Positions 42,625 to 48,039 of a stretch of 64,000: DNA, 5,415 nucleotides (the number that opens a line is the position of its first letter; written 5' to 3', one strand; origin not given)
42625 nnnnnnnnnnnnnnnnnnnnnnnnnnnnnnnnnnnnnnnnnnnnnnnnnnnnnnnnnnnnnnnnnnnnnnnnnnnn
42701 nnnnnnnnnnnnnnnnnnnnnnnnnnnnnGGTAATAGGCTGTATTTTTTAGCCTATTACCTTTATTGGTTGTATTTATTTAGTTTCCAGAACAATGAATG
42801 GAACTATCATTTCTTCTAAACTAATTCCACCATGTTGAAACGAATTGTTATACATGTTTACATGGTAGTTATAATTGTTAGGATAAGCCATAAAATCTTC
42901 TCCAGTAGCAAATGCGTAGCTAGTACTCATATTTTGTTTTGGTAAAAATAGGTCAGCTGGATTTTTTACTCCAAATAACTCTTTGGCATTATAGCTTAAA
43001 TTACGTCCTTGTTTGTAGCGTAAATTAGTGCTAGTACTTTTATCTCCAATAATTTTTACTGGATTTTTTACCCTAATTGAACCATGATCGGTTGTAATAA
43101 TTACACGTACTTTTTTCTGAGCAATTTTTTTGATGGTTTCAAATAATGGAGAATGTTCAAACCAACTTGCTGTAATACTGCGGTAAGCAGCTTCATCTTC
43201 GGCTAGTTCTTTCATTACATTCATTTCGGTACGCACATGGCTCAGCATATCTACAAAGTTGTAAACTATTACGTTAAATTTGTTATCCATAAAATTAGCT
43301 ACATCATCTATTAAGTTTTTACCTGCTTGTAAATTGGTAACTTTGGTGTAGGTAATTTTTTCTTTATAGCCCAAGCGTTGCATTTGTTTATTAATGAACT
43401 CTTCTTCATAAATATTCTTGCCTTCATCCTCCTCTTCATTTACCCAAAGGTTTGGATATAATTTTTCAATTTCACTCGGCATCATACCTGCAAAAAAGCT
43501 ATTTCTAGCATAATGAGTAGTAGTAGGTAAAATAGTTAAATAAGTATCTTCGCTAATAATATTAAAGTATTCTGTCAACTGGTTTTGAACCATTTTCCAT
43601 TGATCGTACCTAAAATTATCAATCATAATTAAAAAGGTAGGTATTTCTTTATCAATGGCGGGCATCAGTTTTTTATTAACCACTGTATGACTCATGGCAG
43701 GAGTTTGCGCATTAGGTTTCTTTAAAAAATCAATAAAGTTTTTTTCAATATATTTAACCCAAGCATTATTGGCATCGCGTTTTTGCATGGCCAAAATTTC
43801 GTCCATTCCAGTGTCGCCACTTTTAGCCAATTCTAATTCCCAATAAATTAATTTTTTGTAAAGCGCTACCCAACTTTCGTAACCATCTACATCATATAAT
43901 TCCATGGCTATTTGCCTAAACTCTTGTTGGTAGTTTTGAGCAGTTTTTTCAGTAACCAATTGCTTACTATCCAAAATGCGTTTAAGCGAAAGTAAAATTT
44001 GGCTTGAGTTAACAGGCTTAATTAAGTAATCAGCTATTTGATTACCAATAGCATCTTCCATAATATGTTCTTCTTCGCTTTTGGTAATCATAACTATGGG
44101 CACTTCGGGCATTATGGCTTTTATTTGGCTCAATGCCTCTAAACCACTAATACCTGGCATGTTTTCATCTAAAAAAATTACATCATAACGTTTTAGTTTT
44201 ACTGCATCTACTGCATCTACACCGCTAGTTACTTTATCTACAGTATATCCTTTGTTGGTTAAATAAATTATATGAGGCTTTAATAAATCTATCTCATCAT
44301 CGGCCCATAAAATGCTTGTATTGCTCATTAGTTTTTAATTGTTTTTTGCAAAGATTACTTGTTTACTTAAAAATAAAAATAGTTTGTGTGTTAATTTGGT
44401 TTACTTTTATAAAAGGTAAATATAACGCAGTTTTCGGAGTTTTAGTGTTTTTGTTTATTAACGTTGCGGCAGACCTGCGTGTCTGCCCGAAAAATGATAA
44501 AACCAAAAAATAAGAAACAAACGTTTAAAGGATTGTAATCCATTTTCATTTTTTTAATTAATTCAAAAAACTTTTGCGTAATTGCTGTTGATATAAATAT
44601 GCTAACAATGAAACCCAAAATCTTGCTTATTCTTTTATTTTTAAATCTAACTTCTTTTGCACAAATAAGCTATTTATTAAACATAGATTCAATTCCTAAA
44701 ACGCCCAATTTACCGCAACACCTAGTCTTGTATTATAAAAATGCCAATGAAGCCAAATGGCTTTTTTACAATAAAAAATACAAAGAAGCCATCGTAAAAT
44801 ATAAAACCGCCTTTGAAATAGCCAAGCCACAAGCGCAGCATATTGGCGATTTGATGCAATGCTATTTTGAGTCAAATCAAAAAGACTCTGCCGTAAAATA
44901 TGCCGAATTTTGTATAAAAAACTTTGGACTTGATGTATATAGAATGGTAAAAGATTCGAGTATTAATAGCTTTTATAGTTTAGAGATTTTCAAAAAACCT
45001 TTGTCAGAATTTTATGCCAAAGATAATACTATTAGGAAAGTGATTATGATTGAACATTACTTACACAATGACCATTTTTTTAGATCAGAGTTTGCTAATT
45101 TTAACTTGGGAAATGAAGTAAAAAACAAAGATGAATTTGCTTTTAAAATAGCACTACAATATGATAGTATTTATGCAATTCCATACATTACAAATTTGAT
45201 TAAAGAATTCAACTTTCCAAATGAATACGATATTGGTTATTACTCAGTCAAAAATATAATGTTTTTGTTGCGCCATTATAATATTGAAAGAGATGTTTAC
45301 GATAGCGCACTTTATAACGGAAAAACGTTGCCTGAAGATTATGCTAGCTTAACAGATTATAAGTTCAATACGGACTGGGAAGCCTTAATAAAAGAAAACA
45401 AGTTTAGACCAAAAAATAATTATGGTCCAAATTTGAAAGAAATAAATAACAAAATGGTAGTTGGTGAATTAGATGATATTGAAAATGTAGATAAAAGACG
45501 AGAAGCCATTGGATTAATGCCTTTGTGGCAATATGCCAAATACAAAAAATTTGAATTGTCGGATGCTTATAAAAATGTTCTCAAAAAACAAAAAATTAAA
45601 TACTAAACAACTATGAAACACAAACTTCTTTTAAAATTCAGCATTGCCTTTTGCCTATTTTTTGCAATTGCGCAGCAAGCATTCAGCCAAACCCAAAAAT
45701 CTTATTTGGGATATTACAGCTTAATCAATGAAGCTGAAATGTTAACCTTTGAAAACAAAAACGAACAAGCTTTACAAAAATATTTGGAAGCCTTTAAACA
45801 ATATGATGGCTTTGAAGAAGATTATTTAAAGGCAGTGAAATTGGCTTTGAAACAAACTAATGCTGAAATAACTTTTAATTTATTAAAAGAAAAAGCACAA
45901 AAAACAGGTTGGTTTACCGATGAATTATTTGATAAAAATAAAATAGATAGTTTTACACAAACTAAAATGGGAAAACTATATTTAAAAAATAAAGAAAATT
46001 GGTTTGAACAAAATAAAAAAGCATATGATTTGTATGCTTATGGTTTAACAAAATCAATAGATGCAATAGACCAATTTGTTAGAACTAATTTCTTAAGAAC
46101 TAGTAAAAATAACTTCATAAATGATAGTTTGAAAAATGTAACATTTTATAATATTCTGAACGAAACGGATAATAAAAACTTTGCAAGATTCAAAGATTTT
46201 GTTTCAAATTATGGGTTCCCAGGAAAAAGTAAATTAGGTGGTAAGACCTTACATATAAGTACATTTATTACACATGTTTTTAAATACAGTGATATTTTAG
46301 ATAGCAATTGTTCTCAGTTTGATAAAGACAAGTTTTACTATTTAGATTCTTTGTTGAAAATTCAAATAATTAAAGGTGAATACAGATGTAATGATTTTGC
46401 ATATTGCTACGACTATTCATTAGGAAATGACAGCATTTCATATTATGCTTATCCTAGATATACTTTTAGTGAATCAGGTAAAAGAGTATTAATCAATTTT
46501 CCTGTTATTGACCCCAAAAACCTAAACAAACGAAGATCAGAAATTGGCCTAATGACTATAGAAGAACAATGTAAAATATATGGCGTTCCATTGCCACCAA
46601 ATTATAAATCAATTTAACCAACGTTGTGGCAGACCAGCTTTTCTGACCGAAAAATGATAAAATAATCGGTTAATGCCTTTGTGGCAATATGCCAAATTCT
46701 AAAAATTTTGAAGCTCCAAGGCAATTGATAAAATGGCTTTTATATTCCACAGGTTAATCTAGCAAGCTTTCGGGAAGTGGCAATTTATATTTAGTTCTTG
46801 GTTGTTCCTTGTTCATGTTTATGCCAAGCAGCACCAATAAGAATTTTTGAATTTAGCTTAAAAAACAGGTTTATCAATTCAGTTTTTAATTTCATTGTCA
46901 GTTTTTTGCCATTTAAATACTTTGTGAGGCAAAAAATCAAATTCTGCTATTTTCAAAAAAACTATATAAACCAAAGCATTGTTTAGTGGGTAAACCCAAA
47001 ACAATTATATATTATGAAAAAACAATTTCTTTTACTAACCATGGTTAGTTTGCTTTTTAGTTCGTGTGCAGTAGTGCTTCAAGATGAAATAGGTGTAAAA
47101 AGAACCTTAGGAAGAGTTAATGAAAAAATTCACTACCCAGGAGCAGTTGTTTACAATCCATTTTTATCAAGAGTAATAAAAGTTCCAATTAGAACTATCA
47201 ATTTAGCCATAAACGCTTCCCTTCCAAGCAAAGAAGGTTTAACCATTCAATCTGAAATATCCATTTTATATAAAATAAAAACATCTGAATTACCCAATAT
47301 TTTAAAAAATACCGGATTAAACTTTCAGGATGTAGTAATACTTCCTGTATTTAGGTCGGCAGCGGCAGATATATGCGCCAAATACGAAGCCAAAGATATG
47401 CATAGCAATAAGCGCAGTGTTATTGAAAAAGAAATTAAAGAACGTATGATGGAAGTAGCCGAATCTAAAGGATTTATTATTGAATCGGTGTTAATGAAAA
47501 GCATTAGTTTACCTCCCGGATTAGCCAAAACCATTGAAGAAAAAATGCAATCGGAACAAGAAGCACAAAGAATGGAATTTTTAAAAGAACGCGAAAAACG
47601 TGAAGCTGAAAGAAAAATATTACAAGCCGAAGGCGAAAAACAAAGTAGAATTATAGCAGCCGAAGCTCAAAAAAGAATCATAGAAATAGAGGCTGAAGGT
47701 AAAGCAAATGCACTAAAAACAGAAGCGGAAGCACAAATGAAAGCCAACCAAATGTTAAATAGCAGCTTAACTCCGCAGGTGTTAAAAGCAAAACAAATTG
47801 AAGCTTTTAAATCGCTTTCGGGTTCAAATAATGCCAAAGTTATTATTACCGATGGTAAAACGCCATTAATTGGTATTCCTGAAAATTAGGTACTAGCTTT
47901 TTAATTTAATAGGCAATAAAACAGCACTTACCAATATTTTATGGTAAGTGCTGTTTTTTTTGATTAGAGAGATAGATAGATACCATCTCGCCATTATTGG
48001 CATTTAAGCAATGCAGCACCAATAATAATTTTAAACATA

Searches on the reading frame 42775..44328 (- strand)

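Call 61: search_protein_families(library=pfam, proteins=[window:42775-44328:-], max_evalue=0.001)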
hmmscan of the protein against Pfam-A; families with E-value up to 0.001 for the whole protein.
window:42775-44328:- (517 aa): 2 families
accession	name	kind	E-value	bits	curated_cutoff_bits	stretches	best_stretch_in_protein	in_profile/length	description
PF08665.17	PglZ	-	3.9e-25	89.3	25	1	232-424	4-179/179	PglZ domain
PF00072.30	Response_reg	-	7.9e-24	84.4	30.2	1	6-113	1-108/111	Response regulator receiver domain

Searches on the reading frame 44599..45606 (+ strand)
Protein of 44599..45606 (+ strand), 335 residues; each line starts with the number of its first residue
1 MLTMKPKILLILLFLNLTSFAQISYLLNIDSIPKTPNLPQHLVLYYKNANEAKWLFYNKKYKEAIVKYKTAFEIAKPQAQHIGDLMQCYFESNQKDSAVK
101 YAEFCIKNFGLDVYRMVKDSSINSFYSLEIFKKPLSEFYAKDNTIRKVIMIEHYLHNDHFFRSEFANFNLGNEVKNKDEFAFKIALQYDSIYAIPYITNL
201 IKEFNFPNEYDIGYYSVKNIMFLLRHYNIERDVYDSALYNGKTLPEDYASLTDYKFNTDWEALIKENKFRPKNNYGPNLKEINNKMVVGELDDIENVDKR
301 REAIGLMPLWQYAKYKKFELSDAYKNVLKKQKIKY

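Call 4: search_protein_families(library=pfam, proteins=[window:44599-45606:+], max_evalue=0.01)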
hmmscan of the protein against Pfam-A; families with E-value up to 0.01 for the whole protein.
window:44599-45606:+ (335 aa): 1 family
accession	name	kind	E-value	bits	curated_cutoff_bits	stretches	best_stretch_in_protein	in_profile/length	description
PF14559.12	TPR_19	-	0.0022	18.7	25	1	56-100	2-46/68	Tetratricopeptide repeat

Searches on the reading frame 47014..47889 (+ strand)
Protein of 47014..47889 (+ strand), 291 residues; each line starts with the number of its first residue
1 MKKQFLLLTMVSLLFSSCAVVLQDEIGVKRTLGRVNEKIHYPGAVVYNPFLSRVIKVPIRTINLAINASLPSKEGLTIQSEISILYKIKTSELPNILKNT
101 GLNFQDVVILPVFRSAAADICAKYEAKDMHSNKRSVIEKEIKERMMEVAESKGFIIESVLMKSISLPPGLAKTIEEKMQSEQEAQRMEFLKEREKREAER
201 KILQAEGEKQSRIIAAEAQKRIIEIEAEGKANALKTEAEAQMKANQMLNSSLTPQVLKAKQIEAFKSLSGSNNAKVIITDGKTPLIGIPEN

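Call 4: search_protein_families(library=pfam, proteins=[window:47014-47889:+], max_evalue=0.01)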
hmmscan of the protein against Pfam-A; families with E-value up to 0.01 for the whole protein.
window:47014-47889:+ (291 aa): 1 family
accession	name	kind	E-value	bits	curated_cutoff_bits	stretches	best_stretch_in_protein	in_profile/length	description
PF01145.31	Band_7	-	4.1e-26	92.5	23.6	1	20-197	2-171/176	SPFH domain / Band 7 family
